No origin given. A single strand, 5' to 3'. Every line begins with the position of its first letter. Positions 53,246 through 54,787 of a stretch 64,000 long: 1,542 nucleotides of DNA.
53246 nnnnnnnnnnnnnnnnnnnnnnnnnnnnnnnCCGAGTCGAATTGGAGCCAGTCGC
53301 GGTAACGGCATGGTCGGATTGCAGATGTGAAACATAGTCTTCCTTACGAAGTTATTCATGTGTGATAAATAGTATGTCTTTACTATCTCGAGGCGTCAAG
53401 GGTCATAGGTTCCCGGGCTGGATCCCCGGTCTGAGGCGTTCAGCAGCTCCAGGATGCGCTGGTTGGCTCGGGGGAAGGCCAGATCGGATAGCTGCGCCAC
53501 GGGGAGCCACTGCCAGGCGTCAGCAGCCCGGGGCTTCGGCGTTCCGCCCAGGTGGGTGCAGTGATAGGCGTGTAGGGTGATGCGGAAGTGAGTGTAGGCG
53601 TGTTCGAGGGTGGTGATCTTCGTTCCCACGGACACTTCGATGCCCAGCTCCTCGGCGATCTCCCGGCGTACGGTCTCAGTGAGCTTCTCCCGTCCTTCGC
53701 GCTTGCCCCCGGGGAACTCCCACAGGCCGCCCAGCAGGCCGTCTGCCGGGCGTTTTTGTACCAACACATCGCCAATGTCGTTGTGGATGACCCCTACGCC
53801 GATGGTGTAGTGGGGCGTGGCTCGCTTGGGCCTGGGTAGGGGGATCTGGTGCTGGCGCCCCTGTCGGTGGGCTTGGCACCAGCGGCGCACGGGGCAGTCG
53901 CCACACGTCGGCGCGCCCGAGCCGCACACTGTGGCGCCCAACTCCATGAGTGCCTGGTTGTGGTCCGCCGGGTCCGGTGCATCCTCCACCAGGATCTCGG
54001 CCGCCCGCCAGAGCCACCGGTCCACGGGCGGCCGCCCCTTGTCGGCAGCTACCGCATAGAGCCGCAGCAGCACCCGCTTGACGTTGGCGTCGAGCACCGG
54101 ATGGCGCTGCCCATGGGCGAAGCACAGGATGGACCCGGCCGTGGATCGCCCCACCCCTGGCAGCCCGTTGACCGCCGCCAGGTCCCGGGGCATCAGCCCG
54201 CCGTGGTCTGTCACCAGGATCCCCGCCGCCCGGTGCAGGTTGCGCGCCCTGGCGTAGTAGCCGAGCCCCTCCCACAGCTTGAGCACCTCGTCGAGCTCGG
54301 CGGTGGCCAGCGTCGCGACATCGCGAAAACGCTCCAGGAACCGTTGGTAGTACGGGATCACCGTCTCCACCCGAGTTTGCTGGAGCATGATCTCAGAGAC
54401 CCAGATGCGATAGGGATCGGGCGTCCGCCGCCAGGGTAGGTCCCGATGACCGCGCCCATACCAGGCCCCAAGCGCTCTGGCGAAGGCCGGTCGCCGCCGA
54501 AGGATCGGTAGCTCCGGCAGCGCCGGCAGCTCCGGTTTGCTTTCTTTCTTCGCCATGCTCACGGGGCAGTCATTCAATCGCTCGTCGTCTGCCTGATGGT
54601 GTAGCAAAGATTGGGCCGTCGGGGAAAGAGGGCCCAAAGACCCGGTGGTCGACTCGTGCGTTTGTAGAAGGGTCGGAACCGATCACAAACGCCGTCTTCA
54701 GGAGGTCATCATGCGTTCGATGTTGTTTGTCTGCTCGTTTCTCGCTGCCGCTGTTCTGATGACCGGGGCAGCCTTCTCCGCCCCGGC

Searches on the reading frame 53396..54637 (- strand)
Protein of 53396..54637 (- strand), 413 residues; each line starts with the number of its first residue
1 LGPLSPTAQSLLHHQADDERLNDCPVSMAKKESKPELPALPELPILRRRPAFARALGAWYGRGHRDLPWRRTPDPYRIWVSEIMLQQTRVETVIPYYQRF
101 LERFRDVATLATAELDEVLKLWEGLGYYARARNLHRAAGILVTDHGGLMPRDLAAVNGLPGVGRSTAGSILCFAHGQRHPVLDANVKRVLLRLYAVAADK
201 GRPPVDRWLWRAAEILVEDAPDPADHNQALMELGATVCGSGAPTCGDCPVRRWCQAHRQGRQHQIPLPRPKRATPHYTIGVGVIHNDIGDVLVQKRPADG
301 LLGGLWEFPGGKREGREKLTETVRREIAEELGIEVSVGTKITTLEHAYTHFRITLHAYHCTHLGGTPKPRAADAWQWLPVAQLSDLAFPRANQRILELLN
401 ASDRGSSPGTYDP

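Call 25: search_protein_families(library=pfam, proteins=[window:53396-54637:-], max_evalue=0.001)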
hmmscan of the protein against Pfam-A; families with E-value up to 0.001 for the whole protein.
window:53396-54637:- (413 aa): 4 families
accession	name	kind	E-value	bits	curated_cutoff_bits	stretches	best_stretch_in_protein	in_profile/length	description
PF14815.12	NUDIX_4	-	5.5e-31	107.1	35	1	281-397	2-112/113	NUDIX domain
PF00730.31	HhH-GPD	-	1.4e-21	77.2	26.2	1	80-211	1-104/108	HhH-GPD superfamily base excision DNA repair protein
PF00293.34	NUDIX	-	4.6e-16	59.5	21.1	1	279-395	4-130/134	NUDIX domain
PF00633.29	HHH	-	9.9e-05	22.4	24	1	145-173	2-30/30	Helix-hairpin-helix motif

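Call 44: find_homologous_proteins(query=window:53396-54637:-, max_evalue=1e-30)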
Query window:53396-54637:- (413 aa): 8000 proteins with E <= 1e-30 among 8000 candidates; the best 120 are listed.
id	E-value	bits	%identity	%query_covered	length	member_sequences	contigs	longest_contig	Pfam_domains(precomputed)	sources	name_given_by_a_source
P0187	1.1e-225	767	100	80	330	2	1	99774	PF00730.32,PF00293.35,PF14815.13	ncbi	-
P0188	9.3e-220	748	88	85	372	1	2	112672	PF00730.32,PF00293.35,PF14815.13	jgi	jgi:A/G-specific adenine glycosylase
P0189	4.4e-196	670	78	91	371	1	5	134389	PF00730.32,PF00293.35,PF14815.13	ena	-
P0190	1.4e-193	662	79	89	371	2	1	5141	PF00730.32,PF00293.35,PF14815.13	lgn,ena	-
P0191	1.2e-186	639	78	87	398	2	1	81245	PF00730.32,PF00293.35,PF00633.30,PF14815.13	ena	-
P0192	1.2e-185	635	75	89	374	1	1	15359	PF00730.32,PF00293.35,PF14815.13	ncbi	-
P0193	1.2e-153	530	66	87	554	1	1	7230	PF10050.15,PF00730.32,PF00293.35,PF14815.13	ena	-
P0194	1.5e-146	507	64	85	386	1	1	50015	PF00730.32,PF00293.35,PF00633.30,PF14815.13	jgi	jgi:A/G-specific adenine glycosylase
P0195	4.1e-145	502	69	77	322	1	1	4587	PF00730.32,PF00293.35,PF00633.30,PF14815.13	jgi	-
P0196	2.2e-139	483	60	84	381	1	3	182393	PF00730.32,PF00293.35,PF00633.30,PF14815.13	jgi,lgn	jgi:A/G-specific adenine glycosylase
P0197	3.6e-139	482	58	86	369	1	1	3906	PF00730.32,PF00293.35,PF00633.30,PF14815.13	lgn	-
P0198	2.6e-138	480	59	85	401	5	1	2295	PF00730.32,PF00293.35,PF00633.30,PF14815.13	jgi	jgi:A/G-specific adenine glycosylase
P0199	2.0e-137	477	59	86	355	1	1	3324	PF00730.32,PF00293.35,PF00633.30,PF14815.13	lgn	-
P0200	5.6e-137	475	60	85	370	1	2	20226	PF00730.32,PF00293.35,PF00633.30,PF14815.13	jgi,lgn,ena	jgi:A/G-specific adenine glycosylase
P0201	3.5e-136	472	58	84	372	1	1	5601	PF00730.32,PF00293.35,PF00633.30,PF14815.13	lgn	-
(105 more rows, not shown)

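Call 45: find_encoding_contigs(protein=P0187, flank=2000, max_places=2)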
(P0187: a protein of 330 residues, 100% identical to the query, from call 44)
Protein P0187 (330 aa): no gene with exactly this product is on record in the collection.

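Call 46: list_cluster_members(proteins=[P0187, P0067, P0001])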
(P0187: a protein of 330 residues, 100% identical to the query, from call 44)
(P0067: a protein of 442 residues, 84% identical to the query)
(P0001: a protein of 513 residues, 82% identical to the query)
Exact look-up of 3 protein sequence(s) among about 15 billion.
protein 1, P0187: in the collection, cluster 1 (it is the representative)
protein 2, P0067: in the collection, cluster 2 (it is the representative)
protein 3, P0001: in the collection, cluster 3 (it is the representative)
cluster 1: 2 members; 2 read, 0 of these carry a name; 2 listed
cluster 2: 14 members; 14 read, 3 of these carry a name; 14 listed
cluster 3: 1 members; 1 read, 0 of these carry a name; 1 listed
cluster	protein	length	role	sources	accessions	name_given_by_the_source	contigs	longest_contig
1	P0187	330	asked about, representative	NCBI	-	-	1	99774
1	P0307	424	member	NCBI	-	-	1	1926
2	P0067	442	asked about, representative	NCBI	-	-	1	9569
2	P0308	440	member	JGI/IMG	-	Fe-S oxidoreductase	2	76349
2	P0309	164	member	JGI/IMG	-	Fe-S oxidoreductase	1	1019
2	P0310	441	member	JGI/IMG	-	Fe-S oxidoreductase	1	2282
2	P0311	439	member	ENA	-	-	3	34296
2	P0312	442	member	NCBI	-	-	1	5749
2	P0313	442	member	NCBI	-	-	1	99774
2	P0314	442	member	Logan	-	-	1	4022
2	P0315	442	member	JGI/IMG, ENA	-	-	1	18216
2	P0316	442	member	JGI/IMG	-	-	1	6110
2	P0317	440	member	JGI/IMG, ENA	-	-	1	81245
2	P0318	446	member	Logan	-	-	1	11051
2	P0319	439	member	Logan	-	-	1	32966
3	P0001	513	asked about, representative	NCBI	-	-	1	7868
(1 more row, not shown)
